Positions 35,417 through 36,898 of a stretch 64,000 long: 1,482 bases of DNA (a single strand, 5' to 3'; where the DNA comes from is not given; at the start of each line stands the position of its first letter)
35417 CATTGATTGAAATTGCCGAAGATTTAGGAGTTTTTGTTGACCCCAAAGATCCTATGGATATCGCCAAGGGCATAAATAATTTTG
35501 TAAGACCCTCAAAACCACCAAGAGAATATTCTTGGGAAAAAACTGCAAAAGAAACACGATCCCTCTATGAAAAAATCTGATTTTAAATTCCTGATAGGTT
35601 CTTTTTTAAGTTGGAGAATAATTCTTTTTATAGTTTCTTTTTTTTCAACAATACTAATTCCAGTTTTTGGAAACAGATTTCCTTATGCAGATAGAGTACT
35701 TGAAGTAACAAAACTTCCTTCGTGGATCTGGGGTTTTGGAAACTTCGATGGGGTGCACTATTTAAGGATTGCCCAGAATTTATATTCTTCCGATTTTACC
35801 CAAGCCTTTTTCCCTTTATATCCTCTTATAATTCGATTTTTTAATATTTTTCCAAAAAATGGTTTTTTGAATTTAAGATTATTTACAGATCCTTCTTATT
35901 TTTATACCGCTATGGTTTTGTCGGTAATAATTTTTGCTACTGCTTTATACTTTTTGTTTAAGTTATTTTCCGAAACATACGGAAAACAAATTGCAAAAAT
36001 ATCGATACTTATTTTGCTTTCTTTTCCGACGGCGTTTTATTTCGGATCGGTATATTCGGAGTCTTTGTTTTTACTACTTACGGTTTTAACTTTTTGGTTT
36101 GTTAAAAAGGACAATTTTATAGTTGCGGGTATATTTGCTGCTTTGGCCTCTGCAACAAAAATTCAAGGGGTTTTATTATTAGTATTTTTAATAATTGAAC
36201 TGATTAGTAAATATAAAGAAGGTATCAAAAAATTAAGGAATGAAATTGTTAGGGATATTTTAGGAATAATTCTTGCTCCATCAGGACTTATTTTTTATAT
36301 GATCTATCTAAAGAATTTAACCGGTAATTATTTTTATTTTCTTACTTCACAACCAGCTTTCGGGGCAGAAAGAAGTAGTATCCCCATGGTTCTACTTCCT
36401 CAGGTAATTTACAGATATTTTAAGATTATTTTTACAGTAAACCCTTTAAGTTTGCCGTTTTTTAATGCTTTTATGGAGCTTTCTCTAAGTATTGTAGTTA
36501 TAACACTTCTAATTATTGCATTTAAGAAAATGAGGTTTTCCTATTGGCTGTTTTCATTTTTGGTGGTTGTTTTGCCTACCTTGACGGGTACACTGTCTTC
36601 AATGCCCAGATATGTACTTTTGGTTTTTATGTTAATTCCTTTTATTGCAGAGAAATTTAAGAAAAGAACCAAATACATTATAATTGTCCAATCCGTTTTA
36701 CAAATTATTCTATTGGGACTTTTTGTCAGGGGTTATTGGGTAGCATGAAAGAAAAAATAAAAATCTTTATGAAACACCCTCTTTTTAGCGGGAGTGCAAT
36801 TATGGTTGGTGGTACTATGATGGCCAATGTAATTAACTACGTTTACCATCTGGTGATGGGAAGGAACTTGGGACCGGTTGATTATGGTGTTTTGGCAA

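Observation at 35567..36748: PIG-V (GPI mannosyltransferase II, GT76)-like enzyme in a bacterial locus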

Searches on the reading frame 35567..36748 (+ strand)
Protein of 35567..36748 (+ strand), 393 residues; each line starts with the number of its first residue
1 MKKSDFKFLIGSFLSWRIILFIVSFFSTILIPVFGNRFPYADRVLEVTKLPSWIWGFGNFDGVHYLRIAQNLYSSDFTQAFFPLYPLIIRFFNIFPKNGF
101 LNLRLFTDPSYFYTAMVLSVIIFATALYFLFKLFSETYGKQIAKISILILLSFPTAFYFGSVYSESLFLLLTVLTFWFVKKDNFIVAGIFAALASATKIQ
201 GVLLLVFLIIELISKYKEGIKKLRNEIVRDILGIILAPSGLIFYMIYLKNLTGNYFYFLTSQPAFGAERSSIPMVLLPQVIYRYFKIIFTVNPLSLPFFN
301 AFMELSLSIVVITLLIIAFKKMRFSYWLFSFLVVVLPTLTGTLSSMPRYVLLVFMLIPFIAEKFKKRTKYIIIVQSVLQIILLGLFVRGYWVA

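Call 3: search_protein_families(library=pfam, proteins=[window:35567-36748:+], max_evalue=0.1)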
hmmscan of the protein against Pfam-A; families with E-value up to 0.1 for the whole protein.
window:35567-36748:+ (393 aa): 3 families
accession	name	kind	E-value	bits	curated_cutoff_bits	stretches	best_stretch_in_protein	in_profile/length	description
PF04188.19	Mannosyl_trans2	-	4.6e-10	39.8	22.4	1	53-234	54-237/443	Mannosyltransferase (PIG-V)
PF09594.16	GT87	-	4.8e-05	23.7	25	1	103-210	14-122/237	Glycosyltransferase family 87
PF13231.12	PMT_2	-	5.7e-05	23.8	26.1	1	115-217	24-135/160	Dolichyl-phosphate-mannose-protein mannosyltransferase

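Call 4: search_protein_families(library=ncbifam, proteins=[window:35567-36748:+], max_evalue=1)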
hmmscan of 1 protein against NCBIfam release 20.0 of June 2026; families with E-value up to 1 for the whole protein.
window:35567-36748:+ (393 aa): 1 family
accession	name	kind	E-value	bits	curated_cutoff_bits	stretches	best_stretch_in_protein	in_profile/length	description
NF046093.1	AZOBR_p60025_fam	subfamily_domain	0.00012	21.4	150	1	59-214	61-213/232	AZOBR_p60025 family cell surface glycopolymer formation protein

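Call 12: find_homologous_proteins(query=window:35567-36748:+, max_evalue=0.001)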
Query window:35567-36748:+ (393 aa): 2448 proteins with E <= 0.001 among 8000 candidates; the best 120 are listed.
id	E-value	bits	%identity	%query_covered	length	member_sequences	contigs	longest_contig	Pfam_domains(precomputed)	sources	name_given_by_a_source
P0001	2.6e-242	822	100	100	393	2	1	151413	PF04188.19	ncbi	-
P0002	5.2e-168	578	68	100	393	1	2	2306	PF09594.17,PF04188.19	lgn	-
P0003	1.8e-167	576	67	100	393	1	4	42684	PF04188.19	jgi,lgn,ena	-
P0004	2.7e-167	575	67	100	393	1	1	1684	PF04188.19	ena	-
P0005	2.7e-167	575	67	100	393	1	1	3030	PF04188.19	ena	-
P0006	5.0e-167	574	67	100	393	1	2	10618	PF04188.19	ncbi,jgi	-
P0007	5.1e-167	574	67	100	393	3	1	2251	PF04188.19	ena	-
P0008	5.8e-167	574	67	100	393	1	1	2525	PF04188.19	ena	-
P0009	7.5e-167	574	67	100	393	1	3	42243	PF04188.19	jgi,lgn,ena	-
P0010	9.8e-167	573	67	100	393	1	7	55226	PF04188.19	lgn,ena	-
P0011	1.1e-166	573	67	100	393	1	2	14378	PF04188.19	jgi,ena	-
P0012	1.1e-166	573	66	100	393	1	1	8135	PF04188.19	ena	-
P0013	1.3e-166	573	66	100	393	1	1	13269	PF04188.19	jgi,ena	-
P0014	1.5e-166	573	66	100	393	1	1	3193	PF04188.19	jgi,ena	-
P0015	1.7e-166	573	66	100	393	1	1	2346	PF04188.19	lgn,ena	-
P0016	2.2e-166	572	67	100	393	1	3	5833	PF04188.19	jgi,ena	-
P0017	3.8e-166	571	66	100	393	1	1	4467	PF04188.19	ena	-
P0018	3.8e-166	571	66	100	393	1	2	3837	PF04188.19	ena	-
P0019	5.4e-166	571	67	100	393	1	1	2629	PF04188.19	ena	-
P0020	6.2e-166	571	66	100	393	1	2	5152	PF04188.19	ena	-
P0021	1.4e-165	570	66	100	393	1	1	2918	PF04188.19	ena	-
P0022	1.6e-165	569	66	100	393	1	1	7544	PF04188.19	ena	-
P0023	3.3e-165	568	66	100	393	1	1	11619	PF04188.19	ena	-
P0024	3.2e-159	549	65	100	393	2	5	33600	PF09594.17,PF04188.19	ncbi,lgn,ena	ncbi:MAG: mannosyltransferase family protein [Patescibacteria group bacterium]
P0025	9.9e-159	547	68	96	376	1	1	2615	PF04188.19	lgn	-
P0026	6.3e-156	538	64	100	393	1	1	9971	PF04188.19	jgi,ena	-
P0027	2.4e-154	533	63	100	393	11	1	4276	PF09594.17,PF04188.19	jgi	-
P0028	3.9e-152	525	64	99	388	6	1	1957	PF04188.19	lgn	-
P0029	4.2e-152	525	64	100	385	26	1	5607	PF04188.19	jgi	-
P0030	2.7e-150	519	63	99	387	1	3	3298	PF04188.19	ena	-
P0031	4.2e-149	515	64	97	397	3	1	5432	PF09594.17,PF04188.19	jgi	-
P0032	9.0e-149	514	63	99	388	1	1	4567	PF04188.19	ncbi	-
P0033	2.0e-148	513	63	100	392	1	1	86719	PF04188.19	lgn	-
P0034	7.6e-148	511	63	100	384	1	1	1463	PF09594.17,PF04188.19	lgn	-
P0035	9.9e-148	511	62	99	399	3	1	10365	PF04188.19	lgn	-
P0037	2.4e-147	510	62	100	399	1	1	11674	PF09594.17,PF04188.19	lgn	-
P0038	1.5e-146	507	62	98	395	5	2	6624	PF04188.19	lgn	-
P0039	2.3e-146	506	63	99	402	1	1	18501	PF04188.19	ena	-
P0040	2.4e-146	506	61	100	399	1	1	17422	PF09594.17,PF04188.19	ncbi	-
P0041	3.0e-146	506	60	100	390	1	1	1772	PF09594.17,PF04188.19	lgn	-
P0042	3.4e-146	506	59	100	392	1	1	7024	PF09594.17,PF04188.19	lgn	-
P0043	6.0e-146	505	60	100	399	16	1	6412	PF09594.17,PF04188.19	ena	-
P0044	1.0e-145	504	61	100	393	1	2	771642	PF04188.19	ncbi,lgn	-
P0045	1.7e-144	500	62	97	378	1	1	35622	PF09594.17,PF04188.19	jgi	jgi:Gpi18-like mannosyltransferase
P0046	2.1e-144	500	61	100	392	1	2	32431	PF04188.19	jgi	jgi:Gpi18-like mannosyltransferase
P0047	3.0e-144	499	60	97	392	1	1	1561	PF04188.19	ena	-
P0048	4.0e-144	499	59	98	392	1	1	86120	PF04188.19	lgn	-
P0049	4.7e-144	499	61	97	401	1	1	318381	PF04188.19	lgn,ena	-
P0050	1.1e-143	498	61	99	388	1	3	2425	PF04188.19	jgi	jgi:Gpi18-like mannosyltransferase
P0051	2.0e-143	497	60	100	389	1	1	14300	PF09594.17,PF04188.19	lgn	-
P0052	5.4e-143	495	60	100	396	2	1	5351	PF04188.19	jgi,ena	jgi:hypothetical protein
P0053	8.2e-143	495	60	100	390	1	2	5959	PF04188.19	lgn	-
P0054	1.3e-142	494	61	97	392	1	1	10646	PF04188.19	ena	-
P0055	1.3e-142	494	60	97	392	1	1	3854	PF04188.19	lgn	-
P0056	1.5e-142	494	61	100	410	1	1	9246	PF04188.19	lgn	-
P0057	2.2e-142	493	61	97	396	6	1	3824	PF04188.19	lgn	-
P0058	3.2e-142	493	62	100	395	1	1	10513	PF09594.17,PF04188.19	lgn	-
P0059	6.8e-141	488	59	100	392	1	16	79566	PF04188.19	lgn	-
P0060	9.1e-141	488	59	98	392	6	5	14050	PF04188.19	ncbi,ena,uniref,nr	ncbi:hypothetical protein A2393_02360 [Candidatus Woesebacteria bacterium RIFOXYB1_FULL_41_13]|unire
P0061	2.2e-140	487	59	100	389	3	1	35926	PF09594.17,PF04188.19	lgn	-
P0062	2.2e-140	487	59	100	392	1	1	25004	PF04188.19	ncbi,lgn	ncbi:MAG: mannosyltransferase family protein [Patescibacteria group bacterium]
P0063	4.6e-140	486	60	98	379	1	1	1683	PF04188.19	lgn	-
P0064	5.5e-140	485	58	100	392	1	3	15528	PF04188.19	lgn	-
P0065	8.6e-140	485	59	99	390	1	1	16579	PF04188.19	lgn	-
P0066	1.9e-139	484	58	99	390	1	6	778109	PF04188.19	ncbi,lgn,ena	-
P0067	3.9e-139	483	58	100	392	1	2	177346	PF04188.19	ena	-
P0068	5.3e-139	482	58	100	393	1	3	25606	PF04188.19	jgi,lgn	-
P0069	6.2e-139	482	62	93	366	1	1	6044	PF04188.19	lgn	-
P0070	7.2e-139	482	58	100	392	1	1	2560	PF04188.19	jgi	-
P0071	1.5e-138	481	57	100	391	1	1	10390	PF04188.19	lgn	-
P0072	1.5e-138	481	61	99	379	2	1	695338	PF04188.19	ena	-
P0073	4.3e-138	479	57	99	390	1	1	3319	PF04188.19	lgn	-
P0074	4.4e-138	479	58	100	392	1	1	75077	PF04188.19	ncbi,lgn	-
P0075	1.9e-137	477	60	97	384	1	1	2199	PF04188.19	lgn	-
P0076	1.0e-136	475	58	100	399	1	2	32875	PF04188.19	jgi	-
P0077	1.6e-136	474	58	100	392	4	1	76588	PF04188.19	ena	-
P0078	2.2e-136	474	57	99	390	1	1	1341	PF04188.19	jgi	-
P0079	1.1e-134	468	59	100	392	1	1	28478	PF04188.19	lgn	-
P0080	6.1e-134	465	62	91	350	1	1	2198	PF04188.19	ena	-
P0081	1.0e-133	465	58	95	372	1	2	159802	PF04188.19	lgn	-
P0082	4.2e-125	436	62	83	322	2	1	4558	PF04188.19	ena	-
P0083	3.0e-123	430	56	98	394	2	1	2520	PF04188.19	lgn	-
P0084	5.0e-123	430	54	96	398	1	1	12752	PF04188.19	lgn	-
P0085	1.1e-122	428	55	100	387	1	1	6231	PF04188.19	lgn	-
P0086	1.9e-122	428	56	98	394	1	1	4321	PF04188.19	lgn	-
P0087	6.5e-122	426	55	98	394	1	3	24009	PF04188.19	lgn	-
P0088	2.1e-121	424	55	97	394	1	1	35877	PF04188.19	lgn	-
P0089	2.8e-121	424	53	100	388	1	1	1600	PF04188.19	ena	-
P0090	3.9e-121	423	54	100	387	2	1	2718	PF04188.19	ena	-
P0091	8.6e-121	422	54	100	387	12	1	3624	PF04188.19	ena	-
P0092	1.3e-120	422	52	100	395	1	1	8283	PF04188.19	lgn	-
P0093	1.3e-120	422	54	98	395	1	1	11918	PF04188.19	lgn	-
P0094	1.7e-120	421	55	97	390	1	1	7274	PF04188.19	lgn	-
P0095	6.2e-120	419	54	97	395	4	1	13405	PF04188.19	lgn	-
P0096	1.1e-119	419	53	100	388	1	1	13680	PF04188.19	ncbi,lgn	-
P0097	1.5e-119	418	53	97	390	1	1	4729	PF04188.19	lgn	-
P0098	2.9e-119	417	57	97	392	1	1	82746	PF04188.19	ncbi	-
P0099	2.9e-119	417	54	97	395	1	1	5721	PF04188.19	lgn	-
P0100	6.5e-119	416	53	98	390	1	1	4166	PF04188.19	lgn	-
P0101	7.4e-119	416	52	100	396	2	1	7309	PF04188.19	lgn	-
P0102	1.0e-118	415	54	97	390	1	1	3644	PF04188.19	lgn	-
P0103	1.1e-118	415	53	100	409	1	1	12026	PF04188.19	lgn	-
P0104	1.2e-118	415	54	97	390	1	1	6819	PF04188.19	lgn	-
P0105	1.3e-118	415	54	97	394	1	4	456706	PF04188.19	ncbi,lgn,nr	ncbi:hypothetical protein HYS96_02450 [Candidatus Daviesbacteria bacterium]|nr:hypothetical protein 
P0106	1.4e-118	415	53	100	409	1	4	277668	PF04188.19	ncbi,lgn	-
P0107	2.0e-118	414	52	99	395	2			PF04188.19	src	-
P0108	3.3e-118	414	52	99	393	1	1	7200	PF04188.19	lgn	-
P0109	5.6e-118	413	52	97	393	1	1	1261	PF04188.19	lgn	-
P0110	8.9e-118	412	52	97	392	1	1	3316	PF04188.19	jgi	jgi:Gpi18-like mannosyltransferase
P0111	1.7e-117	411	53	97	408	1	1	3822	PF04188.19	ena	-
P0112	2.0e-117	411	52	99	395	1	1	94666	PF04188.19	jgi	jgi:Gpi18-like mannosyltransferase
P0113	2.2e-117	411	53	97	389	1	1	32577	PF04188.19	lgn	-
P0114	2.3e-117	411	54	97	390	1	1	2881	PF04188.19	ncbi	-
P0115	2.8e-117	411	54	98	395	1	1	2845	PF04188.19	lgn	-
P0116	1.3e-116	409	54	98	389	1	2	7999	PF04188.19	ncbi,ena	-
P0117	1.4e-116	408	52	97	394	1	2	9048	PF04188.19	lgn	-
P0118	1.4e-116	408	51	99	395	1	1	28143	PF04188.19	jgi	jgi:hypothetical protein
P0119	3.1e-116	407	54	97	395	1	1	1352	PF04188.19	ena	-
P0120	4.6e-116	407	54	99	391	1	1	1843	PF04188.19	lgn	-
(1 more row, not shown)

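Call 13: find_encoding_contigs(protein=P0001, flank=2000, max_places=3)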
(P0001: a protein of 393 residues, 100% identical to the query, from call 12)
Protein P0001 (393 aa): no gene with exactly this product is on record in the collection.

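Call 15: list_cluster_members(proteins=[P0001, P0024, P0044, P0066, P0105])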
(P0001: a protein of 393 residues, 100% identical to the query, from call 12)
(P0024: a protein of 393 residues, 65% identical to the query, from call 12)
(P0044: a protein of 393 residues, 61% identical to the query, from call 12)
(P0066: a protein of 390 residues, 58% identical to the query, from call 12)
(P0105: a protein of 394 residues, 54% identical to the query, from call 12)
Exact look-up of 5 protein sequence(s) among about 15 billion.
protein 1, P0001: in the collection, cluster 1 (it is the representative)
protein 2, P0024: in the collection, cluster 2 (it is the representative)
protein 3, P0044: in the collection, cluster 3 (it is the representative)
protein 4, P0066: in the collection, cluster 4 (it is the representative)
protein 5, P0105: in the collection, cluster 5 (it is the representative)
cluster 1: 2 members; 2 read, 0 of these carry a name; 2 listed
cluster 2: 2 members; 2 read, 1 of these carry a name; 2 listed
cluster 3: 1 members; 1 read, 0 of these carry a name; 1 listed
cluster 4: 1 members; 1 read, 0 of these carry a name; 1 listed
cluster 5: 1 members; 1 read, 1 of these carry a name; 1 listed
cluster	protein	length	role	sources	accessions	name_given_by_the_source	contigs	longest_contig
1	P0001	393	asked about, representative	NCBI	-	-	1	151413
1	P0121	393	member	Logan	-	-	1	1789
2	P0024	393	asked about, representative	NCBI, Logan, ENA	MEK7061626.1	MAG: mannosyltransferase family protein [Patescibacteria group bacterium]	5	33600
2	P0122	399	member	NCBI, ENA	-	-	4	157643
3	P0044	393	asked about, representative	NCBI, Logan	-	-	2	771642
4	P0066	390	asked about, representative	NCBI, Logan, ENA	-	-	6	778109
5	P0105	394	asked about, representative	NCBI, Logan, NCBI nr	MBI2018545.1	hypothetical protein HYS96_02450 [Candidatus Daviesbacteria bacterium] | hypothetical protein [Candidatus Daviesbacteria bacterium]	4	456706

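Call 16: search_solved_structures(query=window:35567-36748:+, max_evalue=10, show_alignments=2)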
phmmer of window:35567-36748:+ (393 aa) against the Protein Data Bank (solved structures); distinct sequences matched with E-value up to 10: 0.

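Call 19: search_solved_structures(query=A1, max_evalue=10, show_alignments=2)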
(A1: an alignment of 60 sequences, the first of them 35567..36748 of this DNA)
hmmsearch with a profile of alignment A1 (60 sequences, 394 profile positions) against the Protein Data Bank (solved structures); distinct sequences matched with E-value up to 10: 0.

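Call 24: find_related_loci(query=A1, collection=genome_contigs, flank=10000)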
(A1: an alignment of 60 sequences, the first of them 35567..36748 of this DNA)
Query A1 (393 aa) in genome_contigs; peptide patterns used: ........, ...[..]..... (x = any residue, [..] = any of these).
599 stretches matched a pattern (row limit reached: there are more); 173 encode a relative of the query (tblastn E <= 1e-3); the best 80 are kept; 80 distinct loci.
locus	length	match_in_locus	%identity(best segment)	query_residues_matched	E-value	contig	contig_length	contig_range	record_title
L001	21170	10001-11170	61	2-393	6e-154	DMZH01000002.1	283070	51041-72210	MAG TPA_asm: Candidatus Woesebacteria bacterium isolate UBA8517 contig_17954, whole genome shotgun sequence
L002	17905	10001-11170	61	2-393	4e-151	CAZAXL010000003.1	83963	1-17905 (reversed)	MAG TPA_asm: uncultured Gammaproteobacteria bacterium isolate SRP062349_co2_103 genome assembly, contig: NODE_179_length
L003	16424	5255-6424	61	2-393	5e-143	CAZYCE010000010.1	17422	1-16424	MAG TPA_asm: uncultured Gammaproteobacteria bacterium isolate binchicken_co220_61 genome assembly, contig: NODE_2027_len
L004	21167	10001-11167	58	3-393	8e-139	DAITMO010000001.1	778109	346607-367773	MAG TPA_asm: Patescibacteria group bacterium isolate CTOTU7669 NODE_3_length_778109_cov_12.319549, whole genome shotgun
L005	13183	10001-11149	60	13-393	9e-135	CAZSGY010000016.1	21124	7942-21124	MAG TPA_asm: uncultured Gammaproteobacteria bacterium isolate binchicken_co169_197 genome assembly, contig: k99_205088,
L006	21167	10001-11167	52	6-393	1e-123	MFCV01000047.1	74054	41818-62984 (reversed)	MAG: Candidatus Daviesbacteria bacterium RIFCSPHIGHO2_02_FULL_36_13 rifcsphigho2_02_scaffold_875, whole genome shotgun s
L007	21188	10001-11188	51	2-393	2e-122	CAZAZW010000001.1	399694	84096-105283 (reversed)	MAG TPA_asm: uncultured Gammaproteobacteria bacterium isolate SRP090828_co2_161 genome assembly, contig: NODE_2_length_3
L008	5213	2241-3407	51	1-393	7e-123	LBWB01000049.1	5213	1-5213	MAG: Candidatus Woesebacteria bacterium GW2011_GWB1_39_12 UT24_C0049, whole genome shotgun sequence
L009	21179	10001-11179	53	2-393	3e-122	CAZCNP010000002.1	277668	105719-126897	MAG TPA_asm: uncultured Gammaproteobacteria bacterium isolate binchicken_co38_1123 genome assembly, contig: NODE_94_leng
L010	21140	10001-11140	51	13-393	2e-120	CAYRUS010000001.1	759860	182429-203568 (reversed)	MAG TPA_asm: uncultured Gammaproteobacteria bacterium isolate SRP144015_co1_9 genome assembly, contig: NODE_2_length_759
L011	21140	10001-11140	53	6-393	3e-119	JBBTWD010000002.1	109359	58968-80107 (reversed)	MAG: Patescibacteria group bacterium isolate H43-bin018_1 H43_bin018_1_000000000002, whole genome shotgun sequence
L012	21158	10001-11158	52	13-393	2e-119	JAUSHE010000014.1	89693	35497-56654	MAG: Candidatus Daviesbacteria bacterium isolate E14_metabat.bin.170_sub E14_k141_1409817, whole genome shotgun sequence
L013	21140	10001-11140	51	6-393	6e-119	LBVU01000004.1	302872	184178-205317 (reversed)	MAG: Candidatus Woesebacteria bacterium GW2011_GWB1_39_10 UT17_C0004, whole genome shotgun sequence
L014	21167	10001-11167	52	3-393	2e-118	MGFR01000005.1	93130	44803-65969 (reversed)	MAG: Candidatus Woesebacteria bacterium RBG_13_46_13 RBG_13_scaffold_25, whole genome shotgun sequence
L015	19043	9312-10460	52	13-393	5e-118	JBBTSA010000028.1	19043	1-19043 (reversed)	MAG: Patescibacteria group bacterium isolate H51-bin048_1 H51_bin048_1_000000000028, whole genome shotgun sequence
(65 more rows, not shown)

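Call 25: predict_structure(alignment_id=A1)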
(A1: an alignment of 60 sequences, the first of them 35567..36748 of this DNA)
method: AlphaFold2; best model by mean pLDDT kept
length: 393 residues; sequences in the alignment: 60
mean_pLDDT: 84.9   pTM: 0.89
mean pLDDT of the five models: 84.9, 84.3, 84.1, 81.8, 81.8
residues with pLDDT >= 90: 180; 70-90: 159; 50-70: 44; < 50: 10
segments of 3 or more residues with pLDDT < 50: 263-268
pLDDT, mean of each block of 10 residues (from residue 1): 93 96 93 66 75 78 82 64 87 91 86 93 96 94 95 90 92 96 96 92 95 82 74 95 90 80 49 70 88 87 85 88 89 78 67 79 90 94 86 52
secondary structure, 60 per line:
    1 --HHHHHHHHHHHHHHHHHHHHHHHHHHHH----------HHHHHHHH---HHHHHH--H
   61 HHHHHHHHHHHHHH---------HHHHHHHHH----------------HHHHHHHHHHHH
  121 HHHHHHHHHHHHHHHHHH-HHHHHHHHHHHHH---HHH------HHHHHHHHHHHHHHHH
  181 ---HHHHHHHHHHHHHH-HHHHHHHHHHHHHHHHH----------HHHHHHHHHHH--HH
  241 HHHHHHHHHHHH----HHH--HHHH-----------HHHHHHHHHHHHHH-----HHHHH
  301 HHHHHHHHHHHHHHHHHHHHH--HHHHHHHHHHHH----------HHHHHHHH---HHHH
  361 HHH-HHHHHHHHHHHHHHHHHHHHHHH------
elements in order: H3-30 H41-48 H52-57 H60-74 H84-92 H109-138 H140-152 H165-180 H184-197 H199-215 H226-236 H239-252 H262-265 H277-290 H296-321 H324-335 H346-353 H357-363 H365-387
